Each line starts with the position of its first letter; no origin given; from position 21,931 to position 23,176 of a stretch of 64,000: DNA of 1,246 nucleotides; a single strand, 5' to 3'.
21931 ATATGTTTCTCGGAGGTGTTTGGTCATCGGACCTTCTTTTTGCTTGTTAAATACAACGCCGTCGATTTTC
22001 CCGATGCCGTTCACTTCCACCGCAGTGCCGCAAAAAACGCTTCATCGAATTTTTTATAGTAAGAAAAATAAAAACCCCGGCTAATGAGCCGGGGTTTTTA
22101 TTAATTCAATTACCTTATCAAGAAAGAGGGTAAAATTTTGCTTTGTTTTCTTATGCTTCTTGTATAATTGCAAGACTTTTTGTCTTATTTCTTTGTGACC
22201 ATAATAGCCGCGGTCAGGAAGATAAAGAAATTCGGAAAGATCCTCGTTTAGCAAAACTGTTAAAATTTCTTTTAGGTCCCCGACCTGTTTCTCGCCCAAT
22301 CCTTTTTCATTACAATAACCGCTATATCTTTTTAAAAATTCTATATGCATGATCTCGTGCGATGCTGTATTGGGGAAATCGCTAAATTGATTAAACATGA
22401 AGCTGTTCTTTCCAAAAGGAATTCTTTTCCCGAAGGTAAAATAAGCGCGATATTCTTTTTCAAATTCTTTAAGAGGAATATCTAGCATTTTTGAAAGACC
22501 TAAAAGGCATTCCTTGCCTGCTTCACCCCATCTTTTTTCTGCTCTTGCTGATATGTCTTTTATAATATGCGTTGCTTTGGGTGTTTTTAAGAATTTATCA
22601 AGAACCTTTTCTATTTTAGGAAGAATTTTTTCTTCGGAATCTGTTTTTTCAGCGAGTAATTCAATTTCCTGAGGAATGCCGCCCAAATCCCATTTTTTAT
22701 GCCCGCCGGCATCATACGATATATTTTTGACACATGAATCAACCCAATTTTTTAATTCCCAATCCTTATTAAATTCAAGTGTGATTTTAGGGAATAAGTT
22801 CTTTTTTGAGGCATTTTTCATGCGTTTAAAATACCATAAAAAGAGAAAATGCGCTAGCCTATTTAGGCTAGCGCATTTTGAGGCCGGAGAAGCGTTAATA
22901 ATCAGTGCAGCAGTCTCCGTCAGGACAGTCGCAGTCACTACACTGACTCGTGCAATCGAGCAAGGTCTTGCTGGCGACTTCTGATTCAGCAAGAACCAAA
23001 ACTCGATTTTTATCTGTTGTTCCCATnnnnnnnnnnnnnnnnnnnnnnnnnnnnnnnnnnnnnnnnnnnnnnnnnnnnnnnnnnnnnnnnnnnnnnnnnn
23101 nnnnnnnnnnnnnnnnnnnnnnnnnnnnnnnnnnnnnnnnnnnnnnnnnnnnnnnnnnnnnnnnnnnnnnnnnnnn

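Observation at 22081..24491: Module A: SCIFF/ranthipeptide-like precursor (6 Cys in 43 aa) translationally abutting its rSAM-SPASM maturase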

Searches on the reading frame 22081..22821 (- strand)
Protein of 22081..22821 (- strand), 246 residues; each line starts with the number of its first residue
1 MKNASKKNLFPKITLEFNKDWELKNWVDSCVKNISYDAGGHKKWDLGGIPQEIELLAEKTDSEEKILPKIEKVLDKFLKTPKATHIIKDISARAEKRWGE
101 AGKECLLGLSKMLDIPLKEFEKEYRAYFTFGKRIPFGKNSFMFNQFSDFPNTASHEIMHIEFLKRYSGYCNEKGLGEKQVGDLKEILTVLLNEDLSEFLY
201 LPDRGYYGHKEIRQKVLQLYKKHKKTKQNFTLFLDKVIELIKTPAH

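Call 5: search_protein_families(library=ncbifam, proteins=[window:22081-22821:-], max_evalue=0.01)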
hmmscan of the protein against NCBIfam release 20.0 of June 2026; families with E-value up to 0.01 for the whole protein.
window:22081-22821:- (246 aa): 0 families

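Call 6: search_protein_families(library=pfam, proteins=[window:22081-22821:-], max_evalue=0.01)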
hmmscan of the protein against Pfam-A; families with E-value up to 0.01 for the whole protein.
window:22081-22821:- (246 aa): 0 families

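Call 15: find_encoding_contigs(protein=window:22081-22821:-, flank=10000, max_places=10)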
Protein window:22081-22821:- (246 aa): no gene with exactly this product is on record in the collection.

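Call 44: find_homologous_proteins(query=window:22081-22821:-)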
Query window:22081-22821:- (246 aa): 36 proteins with E <= 0.001 among 655 candidates.
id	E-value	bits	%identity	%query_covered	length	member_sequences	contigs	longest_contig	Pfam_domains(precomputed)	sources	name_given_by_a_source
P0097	1.3e-162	557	100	100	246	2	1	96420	-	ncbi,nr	ncbi:hypothetical protein HY839_01900 [Candidatus Azambacteria bacterium]|nr:hypothetical protein [C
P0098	9.2e-128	443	80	98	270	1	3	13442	-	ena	-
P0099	1.6e-126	439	78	100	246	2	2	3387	-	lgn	-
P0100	1.6e-120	419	73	99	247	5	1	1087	-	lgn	-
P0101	9.6e-118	410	75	100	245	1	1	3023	-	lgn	-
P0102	3.2e-109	382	72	99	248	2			-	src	-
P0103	1.2e-108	380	69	98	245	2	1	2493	-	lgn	-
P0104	3.3e-105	369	71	95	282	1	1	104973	-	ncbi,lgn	-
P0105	1.9e-101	356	65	99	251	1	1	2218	-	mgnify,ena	mgnify:CR=1 FL=1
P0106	2.0e-99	350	64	98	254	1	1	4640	-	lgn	-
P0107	3.0e-99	349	65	96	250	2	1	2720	-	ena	-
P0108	8.7e-98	344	64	96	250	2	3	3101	-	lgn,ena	-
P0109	5.3e-97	342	62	98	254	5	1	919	-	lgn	-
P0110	2.5e-91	323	61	98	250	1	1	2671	-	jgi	-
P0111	1.3e-85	305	57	98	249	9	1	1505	-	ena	-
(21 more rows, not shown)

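Call 47: search_solved_structures(query=A6, max_evalue=10)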
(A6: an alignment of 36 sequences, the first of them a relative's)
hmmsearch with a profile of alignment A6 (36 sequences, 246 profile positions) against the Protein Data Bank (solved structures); distinct sequences matched with E-value up to 10: 5.
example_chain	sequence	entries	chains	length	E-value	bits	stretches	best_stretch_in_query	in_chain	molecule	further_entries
5mu7_A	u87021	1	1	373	0.41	13.3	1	171-195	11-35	Coatomer subunit beta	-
4i0x_B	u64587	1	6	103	1.5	11.4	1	43-114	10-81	ESAT-6-like protein MAB_3113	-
8a58_A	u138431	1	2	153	1.5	11.4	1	102-144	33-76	Ubiquitin-conjugating enzyme E2 W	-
2a7l_A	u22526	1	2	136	2.1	11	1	101-144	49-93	Hypothetical ubiquitin-conjugating enzyme LOC55284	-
3sd7_A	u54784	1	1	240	4.3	10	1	161-191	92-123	Putative phosphatase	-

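Call 55: predict_structure(alignment_id=A6)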
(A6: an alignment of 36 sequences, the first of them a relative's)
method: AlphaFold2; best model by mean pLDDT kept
length: 246 residues; sequences in the alignment: 36
mean_pLDDT: 91.3   pTM: 0.89
mean pLDDT of the five models: 91.3, 91.2, 91.1, 90.5, 90.4
residues with pLDDT >= 90: 191; 70-90: 40; 50-70: 9; < 50: 6
segments of 3 or more residues with pLDDT < 50: 1-6
pLDDT, mean of each block of 10 residues (from residue 1): 56 97 94 73 86 88 85 97 97 97 97 97 98 96 97 98 98 94 96 95 88 95 91 95 70
secondary structure, 60 per line:
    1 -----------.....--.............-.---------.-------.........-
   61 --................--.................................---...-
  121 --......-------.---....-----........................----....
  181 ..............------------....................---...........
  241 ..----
elements in order: E12-16 H19-31 H51-59 H63-78 H81-113 E123-128 E140-143 H149-172 H177-194 H207-226 H230-242

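Call 66: search_protein_families(library=ncbifam, alignment_id=A6, max_evalue=10)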
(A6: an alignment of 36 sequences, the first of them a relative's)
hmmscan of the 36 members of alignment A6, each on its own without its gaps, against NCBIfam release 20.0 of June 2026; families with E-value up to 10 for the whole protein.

A. member 1, P0097 (246 aa): 0 families

B. families by the number of members that match (of 36 scanned): 23 families
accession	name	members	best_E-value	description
NF001214.0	PRK00187.1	11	0.048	NorM family multidrug efflux MATE transporter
TIGR01102.1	yscR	3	0.072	type III secretion system export apparatus subunit SctR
NF005996.1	PRK08123.1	2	0.014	histidinol-phosphatase HisJ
TIGR02481.1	hemeryth_dom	2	0.066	hemerythrin domain-containing protein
NF038122.1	metallo_LGF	2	0.14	NF038122 family metalloprotease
NF033852.1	fulvocin_rel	2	1.1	bacteriocin fulvocin C-related protein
NF001503.0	PRK00349.1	1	0.0036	excinuclease ABC subunit UvrA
NF058609.1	RiPP_HExxH_LiaK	1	0.0047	YydH/LiaK family epipeptide maturation metalloprotease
NF007703.0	PRK10391.1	1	0.007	transcription modulator YdgT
NF011109.0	PRK14537.1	1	0.017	50S ribosomal protein L20/unknown domain fusion protein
TIGR00607.1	rad52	1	0.038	DNA repair protein, RAD52 family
TIGR04000.1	thiol_BshB2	1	0.041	bacillithiol biosynthesis deacetylase BshB2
TIGR01837.1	PHA_granule_1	1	0.043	poly(hydroxyalkanoate) granule-associated protein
NF041860.1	silencer_MvaT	1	0.048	histone-like nucleoid-structuring protein MvaT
TIGR01219.1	Pmev_kin_ERG8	1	0.057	phosphomevalonate kinase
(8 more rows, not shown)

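Call 105: fold_search(model_id=the predicted structure, library=pdb)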
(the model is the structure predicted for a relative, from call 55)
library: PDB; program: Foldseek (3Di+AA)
matches with E <= 10: 55; with E <= 0.001: 0
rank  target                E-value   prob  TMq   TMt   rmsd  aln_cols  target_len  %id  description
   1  3fum                  1.4e+00  0.15  0.21  0.10  11.5       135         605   12  Leukotriene A4 hydrolase in complex with (R)-pyridin-4-yl[4-(2-pyrrolidin-1-ylethoxy)phenyl]methanol (released 2009-07-28)
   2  4dd8_C                1.4e+00  0.12  0.17  0.20  10.7       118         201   10  ADAM-8 metalloproteinase domain with bound batimastat (released 2012-06-06)
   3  1vco                  1.6e+00  0.01  0.11  0.08  17.3       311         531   10  Crystal Structure of T.th. HB8 CTP synthetase complex with Glutamine (released 2004-08-31)
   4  7xyo_A                1.9e+00  0.18  0.32  0.17   6.1       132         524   13  Crystal Structure of a M61 aminopeptidase family member from Myxococcus fulvus (released 2023-06-07)
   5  5nie_A                2.1e+00  0.12  0.27  0.13  13.5       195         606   13  Crystal structure of human LTA4H mutant R563A in open conformation (released 2017-08-23)
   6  6a8z_B                2.2e+00  0.11  0.25  0.16  10.1       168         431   14  Crystal structure of M1 zinc metallopeptidase from Deinococcus radiodurans (released 2019-07-17)
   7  4dd8_D                2.2e+00  0.09  0.17  0.19  11.1       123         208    9  ADAM-8 metalloproteinase domain with bound batimastat (released 2012-06-06)
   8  4fgm                  2.3e+00  0.25  0.30  0.14   5.0       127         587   12  Crystal structure of the aminopeptidase N family protein Q5QTY1 from Idiomarina loihiensis. Northeast Structural Genomic (released 2012-08-01)
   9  5ni4_B                2.7e+00  0.06  0.20  0.10  11.5       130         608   15  Crystal structure of human LTA4H mutant E271A in complex with LTA4 (crystal form II) (released 2017-08-23)
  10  3k7n_A                2.9e+00  0.07  0.12  0.08  10.2        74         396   11  Structures of two elapid snake venom metalloproteases with distinct activities highlight the disulfide patterns in the (released 2010-03-02)
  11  9v4i_D                2.9e+00  0.02  0.14  0.14  19.6       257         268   11  Prenyltransferase Ord1 D219A (released 2025-10-01)
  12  3chp                  3.0e+00  0.09  0.23  0.11  11.4       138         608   14  Crystal structure of leukotriene a4 hydrolase in complex with (3S)-3-amino-4-oxo-4-[(4-phenylmethoxyphenyl)amino]butanoi (released 2008-04-22)
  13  3dsl_B                3.0e+00  0.04  0.12  0.08  10.7        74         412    8  The Three-dimensional Structure of Bothropasin, the Main Hemorrhagic Factor from Bothrops jararaca venom. (released 2008-10-21)
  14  8a0m_D                3.8e+00  0.02  0.13  0.05  16.8       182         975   11  Capsular polysaccharide synthesis multienzyme in complex with capsular polymer fragment (released 2023-04-26)
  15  9clp_A                4.0e+00  0.04  0.12  0.08  10.4        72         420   10  Structure of ecarin from the venom of Kenyan saw-scaled viper in complex with the Fab of neutralizing antibody H11 (released 2024-09-11)
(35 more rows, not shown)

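Call 113: search_protein_representatives(alignment_id=A6)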
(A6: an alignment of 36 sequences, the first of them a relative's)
Query: 36 sequences, 246 profile positions. Proteins with E-value up to 0.001 (for the whole library): 423; up to 1e-10: 205; up to 1e-30: 13. The best 150 are listed.
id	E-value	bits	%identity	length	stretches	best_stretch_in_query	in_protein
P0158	3.9e-106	370.4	-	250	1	3-245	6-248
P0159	7.7e-99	346.5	-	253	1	4-245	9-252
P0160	1.8e-82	292.9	-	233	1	11-242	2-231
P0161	3.3e-67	242.9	-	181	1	69-244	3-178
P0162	2.2e-62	227.1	-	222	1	8-169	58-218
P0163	1.2e-57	211.6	-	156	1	89-238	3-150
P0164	7.4e-42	159.9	-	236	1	10-234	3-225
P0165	2.9e-38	148.1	-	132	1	142-232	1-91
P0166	1.7e-34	135.8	-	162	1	2-123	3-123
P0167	3.2e-34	134.9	-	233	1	9-243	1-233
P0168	1.4e-32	129.5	-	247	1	10-243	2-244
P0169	1.1e-31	126.6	-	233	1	9-243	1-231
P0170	9.6e-31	123.5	-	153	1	96-228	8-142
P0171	3.4e-30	121.7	-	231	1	11-226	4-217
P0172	4.6e-30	121.3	-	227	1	10-235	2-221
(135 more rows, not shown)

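Call 115: search_protein_families(library=pfam, alignment_id=A7, max_evalue=0.01)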
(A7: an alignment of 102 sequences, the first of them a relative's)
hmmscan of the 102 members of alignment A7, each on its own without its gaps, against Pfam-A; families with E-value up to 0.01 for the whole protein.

A. member 1, P0097 (246 aa): 0 families

B. families by the number of members that match (of 102 scanned): 11 families
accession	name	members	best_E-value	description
PF06114.19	Peptidase_M78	5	0.00065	IrrE N-terminal-like domain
PF09371.15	Tex_N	1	0.0003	Tex-like protein N-terminal domain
PF25705.1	Gad1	1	0.00035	Gabija anti-defense 1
PF17020.10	DUF5097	1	0.00038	Domain of unknown function (DUF5097)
PF22470.1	Histone_HNS_N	1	0.00042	H-NS histone-like proteins, N-terminal domain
PF13302.13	Acetyltransf_3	1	0.0015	Acetyltransferase (GNAT) domain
PF20573.4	DUF6782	1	0.0028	Putative metallopeptidase family (DUF6782)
PF20285.3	CTD9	1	0.003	C-terminal domain 9 of the ABC-three component (ABC-3C) systems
PF12392.13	DUF3656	1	0.0035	Collagenase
PF13720.11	Acetyltransf_11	1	0.0061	Udp N-acetylglucosamine O-acyltransferase; Domain 2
PF18958.6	DUF5700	1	0.0072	Putative zinc dependent peptidase (DUF5700)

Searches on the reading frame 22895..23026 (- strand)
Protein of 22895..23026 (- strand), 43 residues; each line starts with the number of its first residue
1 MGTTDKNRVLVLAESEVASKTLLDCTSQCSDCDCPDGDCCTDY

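Call 5: search_protein_families(library=ncbifam, proteins=[window:22895-23026:-], max_evalue=0.01)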
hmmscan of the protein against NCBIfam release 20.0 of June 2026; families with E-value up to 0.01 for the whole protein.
window:22895-23026:- (43 aa): 0 families

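Call 6: search_protein_families(library=pfam, proteins=[window:22895-23026:-], max_evalue=0.01)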
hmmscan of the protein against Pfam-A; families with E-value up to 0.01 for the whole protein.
window:22895-23026:- (43 aa): 0 families

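Call 7: find_encoding_contigs(protein=window:22895-23026:-, flank=10000, max_places=10)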
Protein window:22895-23026:- (43 aa): no gene with exactly this product is on record in the collection.

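Call 52: search_protein_families(library=ncbifam, alignment_id=A5, max_evalue=10)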
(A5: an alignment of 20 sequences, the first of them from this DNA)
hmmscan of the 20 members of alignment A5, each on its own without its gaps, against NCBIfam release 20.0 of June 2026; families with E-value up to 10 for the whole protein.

A. member 1, seq(43 aa): 0 families

B. families by the number of members that match (of 20 scanned): 2 families
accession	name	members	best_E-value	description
NF041752.4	sbcc_Bac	1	0.2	exonuclease subunit SbcC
NF009410.0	PRK12771.1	1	0.97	NAD(P)-binding protein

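Call 54: find_homologous_proteins(query=A5, max_evalue=0.01)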
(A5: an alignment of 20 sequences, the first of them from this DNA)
Query A5 (20 sequences) (43 aa, profile of the alignment): 25 proteins with E <= 0.01 among 131 candidates.
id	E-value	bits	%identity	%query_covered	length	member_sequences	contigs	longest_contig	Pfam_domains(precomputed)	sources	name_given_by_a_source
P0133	8.5e-12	63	75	19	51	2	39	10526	-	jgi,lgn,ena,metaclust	jgi:hypothetical protein|metaclust:\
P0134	1.6e-10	59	46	74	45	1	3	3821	-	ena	-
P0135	1.2e-9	56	-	-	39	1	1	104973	-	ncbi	-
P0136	3.6e-9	54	47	40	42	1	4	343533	-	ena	-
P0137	5.0e-9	54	54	91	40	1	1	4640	-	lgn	-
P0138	5.1e-9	54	44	86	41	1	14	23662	-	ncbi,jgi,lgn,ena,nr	ncbi:MAG: hypothetical protein UX54_C0010G0011 [Parcubacteria group bacterium GW2011_GWA2_46_39]|nr:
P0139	1.1e-8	53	37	84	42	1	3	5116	-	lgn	-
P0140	2.3e-8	52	42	53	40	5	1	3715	-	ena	-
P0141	3.4e-8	51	63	37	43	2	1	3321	-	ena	-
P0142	1.3e-7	49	83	14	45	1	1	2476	-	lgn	-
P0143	3.4e-7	48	79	100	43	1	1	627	-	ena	-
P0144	3.8e-7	48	43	79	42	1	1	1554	-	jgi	-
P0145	4.5e-7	47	50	19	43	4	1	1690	-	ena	-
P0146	9.0e-7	46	84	100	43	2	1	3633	-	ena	-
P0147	1.4e-6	46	-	-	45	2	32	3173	-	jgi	-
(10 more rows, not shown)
